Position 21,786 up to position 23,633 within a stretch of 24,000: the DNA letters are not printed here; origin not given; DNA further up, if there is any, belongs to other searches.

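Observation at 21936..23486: HPr-EI(N)-IIA fusion lacking the PEP-binding domain of Enzyme I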

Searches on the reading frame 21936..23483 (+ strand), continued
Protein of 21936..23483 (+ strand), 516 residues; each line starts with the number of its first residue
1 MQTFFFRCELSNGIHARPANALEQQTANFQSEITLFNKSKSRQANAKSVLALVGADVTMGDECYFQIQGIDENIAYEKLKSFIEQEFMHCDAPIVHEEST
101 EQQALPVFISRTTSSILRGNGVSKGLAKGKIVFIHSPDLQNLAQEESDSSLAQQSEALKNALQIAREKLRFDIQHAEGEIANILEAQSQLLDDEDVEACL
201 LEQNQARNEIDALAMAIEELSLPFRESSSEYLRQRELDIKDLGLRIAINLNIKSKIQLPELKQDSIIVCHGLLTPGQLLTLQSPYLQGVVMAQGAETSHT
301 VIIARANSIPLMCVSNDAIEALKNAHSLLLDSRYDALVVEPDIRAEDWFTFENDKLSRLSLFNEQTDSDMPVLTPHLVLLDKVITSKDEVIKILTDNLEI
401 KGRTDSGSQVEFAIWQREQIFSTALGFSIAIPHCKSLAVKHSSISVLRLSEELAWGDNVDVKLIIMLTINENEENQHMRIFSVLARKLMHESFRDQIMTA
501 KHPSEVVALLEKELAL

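Call 62: search_protein_families(library=pfam, proteins=[P0122, P0166, P0186], max_evalue=0.01)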
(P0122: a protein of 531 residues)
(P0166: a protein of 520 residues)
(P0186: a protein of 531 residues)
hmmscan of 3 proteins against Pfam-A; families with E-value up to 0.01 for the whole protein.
P0122 (531 aa): 4 families
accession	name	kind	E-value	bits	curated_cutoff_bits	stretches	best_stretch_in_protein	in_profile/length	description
PF00359.27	PTS_EIIA_2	-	8.3e-38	130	27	1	387-527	2-143/144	Phosphoenolpyruvate-dependent sugar phosphotransferase system, EIIA 2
PF00391.29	PEP-utilizers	-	2.3e-16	59.6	23.1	1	266-338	2-72/72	PEP-utilising enzyme, mobile domain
PF00381.24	PTS-HPr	-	1.8e-15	57.2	23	1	5-85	3-80/81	PTS HPr component phosphorylation site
PF05524.18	PEP-utilisers_N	-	2.2e-11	44.4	24.4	1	123-238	4-121/121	PEP-utilising enzyme, N-terminal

P0166 (520 aa): 4 families
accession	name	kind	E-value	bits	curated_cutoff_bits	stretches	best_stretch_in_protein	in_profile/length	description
PF00359.27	PTS_EIIA_2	-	9.8e-31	107.1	27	1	376-515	2-142/144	Phosphoenolpyruvate-dependent sugar phosphotransferase system, EIIA 2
PF00391.29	PEP-utilizers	-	8.5e-15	54.6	23.1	1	267-339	2-72/72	PEP-utilising enzyme, mobile domain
PF00381.24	PTS-HPr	-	1.5e-13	51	23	1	4-85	2-80/81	PTS HPr component phosphorylation site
PF05524.18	PEP-utilisers_N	-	4.6e-12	46.6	24.4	1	118-238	1-121/121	PEP-utilising enzyme, N-terminal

P0186 (531 aa): 4 families
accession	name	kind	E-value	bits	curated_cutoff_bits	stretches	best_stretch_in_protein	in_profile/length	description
PF00359.27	PTS_EIIA_2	-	4.1e-30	105.1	27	1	380-518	4-140/144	Phosphoenolpyruvate-dependent sugar phosphotransferase system, EIIA 2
PF00381.24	PTS-HPr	-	8.3e-17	61.5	23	1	11-85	9-80/81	PTS HPr component phosphorylation site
PF05524.18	PEP-utilisers_N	-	2.3e-16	60.5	24.4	1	120-238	1-121/121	PEP-utilising enzyme, N-terminal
PF00391.29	PEP-utilizers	-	8.7e-16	57.7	23.1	1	271-338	7-72/72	PEP-utilising enzyme, mobile domain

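Call 63: find_encoding_contigs(protein=P0122, flank=8000, max_places=4)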
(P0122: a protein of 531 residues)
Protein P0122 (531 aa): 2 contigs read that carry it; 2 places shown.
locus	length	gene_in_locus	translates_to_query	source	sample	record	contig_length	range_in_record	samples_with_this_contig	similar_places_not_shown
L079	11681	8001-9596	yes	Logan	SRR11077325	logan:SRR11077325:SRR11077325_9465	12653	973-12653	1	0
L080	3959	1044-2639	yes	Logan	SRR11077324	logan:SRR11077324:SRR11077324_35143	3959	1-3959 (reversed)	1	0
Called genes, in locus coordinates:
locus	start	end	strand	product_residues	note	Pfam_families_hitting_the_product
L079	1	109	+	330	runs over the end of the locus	PF08240:ADH_N, PF00107:ADH_zinc_N, PF13602:ADH_zinc_N_2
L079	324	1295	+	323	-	PF03547:Mem_trans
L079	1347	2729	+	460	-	PF03972:MmgE_PrpD_N, PF19305:MmgE_PrpD_C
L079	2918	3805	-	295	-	PF13353:Fer4_12, PF04055:Radical_SAM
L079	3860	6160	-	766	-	PF02901:PFL-like, PF01228:Gly_radical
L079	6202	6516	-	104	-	PF25554:PTS_EIIB_BC_N, PF02302:PTS_IIB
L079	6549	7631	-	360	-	PF02378:PTS_EIIC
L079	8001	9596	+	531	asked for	PF00381:PTS-HPr, PF05524:PEP-utilisers_N, PF00391:PEP-utilizers, PF00359:PTS_EIIA_2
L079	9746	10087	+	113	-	PF02302:PTS_IIB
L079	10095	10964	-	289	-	PF12833:HTH_18, PF00165:HTH_AraC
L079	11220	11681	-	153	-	?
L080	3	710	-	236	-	?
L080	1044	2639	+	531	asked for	PF00381:PTS-HPr, PF05524:PEP-utilisers_N, PF00391:PEP-utilizers, PF00359:PTS_EIIA_2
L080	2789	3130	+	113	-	PF02302:PTS_IIB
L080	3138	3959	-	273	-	?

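Call 64: find_encoding_contigs(protein=P0166, flank=8000, max_places=4)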
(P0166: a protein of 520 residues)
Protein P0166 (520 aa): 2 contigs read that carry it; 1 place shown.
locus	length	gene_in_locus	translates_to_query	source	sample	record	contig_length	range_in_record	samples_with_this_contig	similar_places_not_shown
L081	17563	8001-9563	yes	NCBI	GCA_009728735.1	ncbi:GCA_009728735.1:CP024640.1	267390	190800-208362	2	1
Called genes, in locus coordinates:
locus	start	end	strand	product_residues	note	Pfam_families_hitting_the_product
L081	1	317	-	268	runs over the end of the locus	PF00106:adh_short, PF08659:KR, PF13561:adh_short_C2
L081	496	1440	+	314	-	PF01965:DJ-1_PfpI, PF00165:HTH_AraC, PF12833:HTH_18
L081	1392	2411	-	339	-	PF02625:XdhC_CoxI, PF13478:XdhC_C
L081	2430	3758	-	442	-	PF00034:Cytochrom_C, PF13442:Cytochrome_CBB3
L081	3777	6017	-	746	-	PF20256:MoCoBD_2, PF02738:MoCoBD_1, PF20256:MoCoBD_2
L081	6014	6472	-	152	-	PF00111:Fer2 (weak), PF13085:Fer2_3 (weak), PF01799:Fer2_2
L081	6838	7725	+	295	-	PF00126:HTH_1, PF03466:LysR_substrate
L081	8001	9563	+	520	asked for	PF00381:PTS-HPr, PF05524:PEP-utilisers_N, PF00391:PEP-utilizers, PF00359:PTS_EIIA_2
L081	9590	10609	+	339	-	PF02378:PTS_EIIC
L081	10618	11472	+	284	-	PF12833:HTH_18, PF00165:HTH_AraC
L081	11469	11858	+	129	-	PF02302:PTS_IIB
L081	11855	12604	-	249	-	PF02811:PHP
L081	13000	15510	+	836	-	PF00381:PTS-HPr, PF05524:PEP-utilisers_N (weak), PF00391:PEP-utilizers, PF02896:PEP-utilizers_C, PF00359:PTS_EIIA_2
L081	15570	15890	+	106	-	PF02302:PTS_IIB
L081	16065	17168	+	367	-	PF02378:PTS_EIIC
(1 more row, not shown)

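Call 65: find_encoding_contigs(protein=P0186, flank=8000, max_places=4)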
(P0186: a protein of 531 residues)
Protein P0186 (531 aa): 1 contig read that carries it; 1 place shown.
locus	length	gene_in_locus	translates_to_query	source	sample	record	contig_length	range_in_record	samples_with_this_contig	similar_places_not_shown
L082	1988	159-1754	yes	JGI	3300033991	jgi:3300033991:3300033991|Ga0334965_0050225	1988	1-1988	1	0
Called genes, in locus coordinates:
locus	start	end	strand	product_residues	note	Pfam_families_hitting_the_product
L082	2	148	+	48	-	?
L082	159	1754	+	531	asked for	PF00381:PTS-HPr, PF05524:PEP-utilisers_N, PF00391:PEP-utilizers, PF00359:PTS_EIIA_2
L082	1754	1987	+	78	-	?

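Call 68: search_dna_similar(query=P0166, collection=plasmids, mode=protein, max_rows=30, max_evalue=1e-30)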
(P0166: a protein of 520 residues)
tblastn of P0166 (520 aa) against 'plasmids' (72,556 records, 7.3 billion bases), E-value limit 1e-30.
Records with a match: 20; places in all: 33; records where one place covers at least 80% of the query: 9.
Best place of each record, by identity: 60-80% 8; <60% 12.
By first word of the organism name: Klebsiella 7; Escherichia 6; Pantoea 1; Chimaeribacter 1; Salmonella 1; Vibrio 1; Photobacterium 1; Enterobacter 1; Bacillus 1.
By predicted mobility (MOB-suite, as given by PLSDB): non-mobilizable 13; conjugative 6; mobilizable 1.
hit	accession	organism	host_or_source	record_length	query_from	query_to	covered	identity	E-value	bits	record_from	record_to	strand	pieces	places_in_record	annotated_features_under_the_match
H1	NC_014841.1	Pantoea sp. At-9b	-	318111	1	519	100%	79.2%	0e+0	815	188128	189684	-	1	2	PTS sugar transporter subunit IIA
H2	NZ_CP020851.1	Klebsiella variicola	Homo sapiens,urine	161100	1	518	98%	61.9%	2e-120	640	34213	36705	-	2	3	ptsP: phosphoenolpyruvate--protein phosphotransferase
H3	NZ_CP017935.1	Klebsiella pneumoniae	Homo sapiens,Abdominal Abscess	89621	1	518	98%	61.7%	1e-119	637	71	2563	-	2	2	ptsP: phosphoenolpyruvate--protein phosphotransferase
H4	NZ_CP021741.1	Klebsiella pneumoniae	-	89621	1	518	98%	61.7%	1e-119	637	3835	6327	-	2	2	ptsP: phosphoenolpyruvate--protein phosphotransferase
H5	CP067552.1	Klebsiella pneumoniae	Homo sapiens,wound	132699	1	518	98%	61.7%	1e-119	637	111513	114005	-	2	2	ptsP: phosphoenolpyruvate--protein phosphotransferase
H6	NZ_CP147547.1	Klebsiella quasipneumoniae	Homo sapiens,bloodstream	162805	1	518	98%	61.7%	1e-119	637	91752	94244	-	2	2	ptsP: phosphoenolpyruvate--protein phosphotransferase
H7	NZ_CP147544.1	Klebsiella quasipneumoniae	Homo sapiens,bloodstream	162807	1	518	98%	61.7%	1e-119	637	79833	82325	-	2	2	ptsP: phosphoenolpyruvate--protein phosphotransferase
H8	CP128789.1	Klebsiella pneumoniae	Homo sapiens,lung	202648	1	518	98%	61.7%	1e-119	637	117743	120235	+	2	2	ptsP: phosphoenolpyruvate--protein phosphotransferase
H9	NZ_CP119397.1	Chimaeribacter arupi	Homo sapiens,blood culture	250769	1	497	96%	33.6%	6e-52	197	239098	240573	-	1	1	HPr family phosphocarrier protein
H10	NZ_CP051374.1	Salmonella enterica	bovine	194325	1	364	70%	37.8%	4e-53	201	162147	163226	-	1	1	ptsP: phosphoenolpyruvate--protein phosphotransferase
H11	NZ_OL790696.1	Escherichia coli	-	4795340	1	364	70%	37.7%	8e-56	209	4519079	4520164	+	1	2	none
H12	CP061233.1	Escherichia coli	Sheep,cell culture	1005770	1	364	70%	37.7%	1e-55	208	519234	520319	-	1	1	ptsP: phosphoenolpyruvate--protein phosphotransferase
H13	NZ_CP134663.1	Escherichia coli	Larus michahellis,bacteria,cloaca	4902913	1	364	70%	37.4%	3e-55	207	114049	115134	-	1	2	none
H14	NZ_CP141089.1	Escherichia coli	Homo sapiens,Infected Human Urine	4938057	1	364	70%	37.1%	3e-54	204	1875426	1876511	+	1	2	none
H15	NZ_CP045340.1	Vibrio sp. THAF190c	pure culture,Surface of a polyethylene ...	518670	5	371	71%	36.4%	2e-56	211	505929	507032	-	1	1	ptsP: phosphoenolpyruvate--protein phosphotransferase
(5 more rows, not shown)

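Call 69: get_annotated_region(hit=H1, flank=7000)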
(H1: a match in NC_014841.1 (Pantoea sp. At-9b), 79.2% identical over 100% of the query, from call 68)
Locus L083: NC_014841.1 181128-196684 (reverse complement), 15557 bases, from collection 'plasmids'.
description: Pantoea sp. At-9b plasmid pPAT9B04, complete sequence
organism: Pantoea sp. At-9b (NCBI taxid 592316)
taxonomy: Bacteria; Pseudomonadota; Gammaproteobacteria; Enterobacterales; Erwiniaceae; Pantoea; Pantoea sp. At-9b
host: -; source: -; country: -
typing (MOB-suite, as given by PLSDB): non-mobilizable; replicon rep_cluster_962
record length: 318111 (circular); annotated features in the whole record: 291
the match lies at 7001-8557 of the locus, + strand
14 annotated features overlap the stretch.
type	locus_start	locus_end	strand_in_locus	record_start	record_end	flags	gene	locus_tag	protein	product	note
CDS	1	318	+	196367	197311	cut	-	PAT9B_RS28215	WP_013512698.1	GlxA family transcriptional regulator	-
CDS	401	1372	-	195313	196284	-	-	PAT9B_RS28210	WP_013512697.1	XdhC family protein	-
CDS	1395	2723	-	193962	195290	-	-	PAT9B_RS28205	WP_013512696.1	cytochrome c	-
CDS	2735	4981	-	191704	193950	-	-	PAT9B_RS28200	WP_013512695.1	xanthine dehydrogenase family protein molybdopterin-binding subunit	-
CDS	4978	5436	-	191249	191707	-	-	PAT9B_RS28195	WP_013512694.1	(2Fe-2S)-binding protein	-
CDS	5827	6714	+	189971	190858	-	-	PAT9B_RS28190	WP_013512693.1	LysR family transcriptional regulator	-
CDS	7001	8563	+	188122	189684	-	-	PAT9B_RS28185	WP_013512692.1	PTS sugar transporter subunit IIA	-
CDS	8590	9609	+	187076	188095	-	-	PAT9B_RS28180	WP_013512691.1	fructose-specific PTS transporter subunit EIIC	GO:0009401 - phosphoenolpyruvate-dependent sugar phosphotransferase system [Evidence IEA]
CDS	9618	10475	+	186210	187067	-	-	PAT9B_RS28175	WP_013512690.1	AraC family transcriptional regulator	-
CDS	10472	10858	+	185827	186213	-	-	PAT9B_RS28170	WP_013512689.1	PTS fructose transporter subunit IIB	GO:0009401 - phosphoenolpyruvate-dependent sugar phosphotransferase system [Evidence IEA]; GO:0016310 - phosphorylation ...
CDS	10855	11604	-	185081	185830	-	-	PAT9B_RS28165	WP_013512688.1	phosphatase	-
CDS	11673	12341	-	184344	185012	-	-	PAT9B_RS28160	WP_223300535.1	HAD-IA family hydrolase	GO:0008152 - metabolic process [Evidence IEA]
CDS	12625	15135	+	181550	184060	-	ptsP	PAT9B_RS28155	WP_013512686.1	phosphoenolpyruvate--protein phosphotransferase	GO:0009401 - phosphoenolpyruvate-dependent sugar phosphotransferase system [Evidence IEA]; GO:0006808 - regulation of ...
CDS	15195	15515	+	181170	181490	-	-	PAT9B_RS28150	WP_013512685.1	fructose PTS transporter subunit IIB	GO:0009401 - phosphoenolpyruvate-dependent sugar phosphotransferase system [Evidence IEA]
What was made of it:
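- In the Pantoea-type short lineage, the short gene lies about 3.4 kb from a full-length 836-aa MTP that has PF02896 (calls 64, 69).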

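Call 70: get_annotated_region(hit=H9, flank=7000)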
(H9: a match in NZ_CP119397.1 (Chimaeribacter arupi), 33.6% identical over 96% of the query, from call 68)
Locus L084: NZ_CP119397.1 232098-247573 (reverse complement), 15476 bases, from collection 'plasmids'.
description: Chimaeribacter arupi strain DSM 115072 plasmid p251_DSM_115072, complete sequence
organism: Chimaeribacter arupi (NCBI taxid 2060066)
taxonomy: Bacteria; Pseudomonadota; Gammaproteobacteria; Enterobacterales; Yersiniaceae; Chimaeribacter; Chimaeribacter arupi
host: -; source: Homo sapiens,blood culture; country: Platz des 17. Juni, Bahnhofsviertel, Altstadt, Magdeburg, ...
typing (MOB-suite, as given by PLSDB): non-mobilizable
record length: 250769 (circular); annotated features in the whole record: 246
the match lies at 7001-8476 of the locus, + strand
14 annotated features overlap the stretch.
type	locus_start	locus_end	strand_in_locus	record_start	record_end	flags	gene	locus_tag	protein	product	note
CDS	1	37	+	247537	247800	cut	-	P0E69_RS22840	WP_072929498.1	hypothetical protein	-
CDS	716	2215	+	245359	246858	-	-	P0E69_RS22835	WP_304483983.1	GGDEF domain-containing protein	-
CDS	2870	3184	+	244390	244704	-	-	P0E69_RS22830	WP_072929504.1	PTS fructose transporter subunit IIB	GO:0009401 - phosphoenolpyruvate-dependent sugar phosphotransferase system [Evidence IEA]; GO:0016310 - phosphorylation ...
CDS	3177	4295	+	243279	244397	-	-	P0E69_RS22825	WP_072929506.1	PTS fructose transporter subunit IIC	-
CDS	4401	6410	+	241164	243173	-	-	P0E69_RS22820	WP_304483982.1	glycoside hydrolase family 38 C-terminal domain-containing protein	GO:0006013 - mannose metabolic process [Evidence IEA]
CDS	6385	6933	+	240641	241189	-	-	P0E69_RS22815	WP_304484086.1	hypothetical protein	-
CDS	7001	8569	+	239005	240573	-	-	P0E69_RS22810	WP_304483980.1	HPr family phosphocarrier protein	GO:0009401 - phosphoenolpyruvate-dependent sugar phosphotransferase system [Evidence IEA]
CDS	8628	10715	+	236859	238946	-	-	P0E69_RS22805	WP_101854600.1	metallophosphoesterase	-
CDS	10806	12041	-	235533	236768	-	-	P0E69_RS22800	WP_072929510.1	RtcB family protein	GO:0006396 - RNA processing [Evidence IEA]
CDS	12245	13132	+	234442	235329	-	bla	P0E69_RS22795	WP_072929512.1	class A beta-lactamase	GO:0030655 - beta-lactam antibiotic catabolic process [Evidence IEA]; GO:0046677 - response to antibiotic [Evidence IEA]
CDS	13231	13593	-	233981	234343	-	-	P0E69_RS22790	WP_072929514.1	type II toxin-antitoxin system PemK/MazF family toxin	-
CDS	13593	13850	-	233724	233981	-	-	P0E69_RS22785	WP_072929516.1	hypothetical protein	-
CDS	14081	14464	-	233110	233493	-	-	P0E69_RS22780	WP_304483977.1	DUF4440 domain-containing protein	-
CDS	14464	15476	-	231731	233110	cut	-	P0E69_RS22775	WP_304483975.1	MFS transporter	GO:0055085 - transmembrane transport [Evidence IEA]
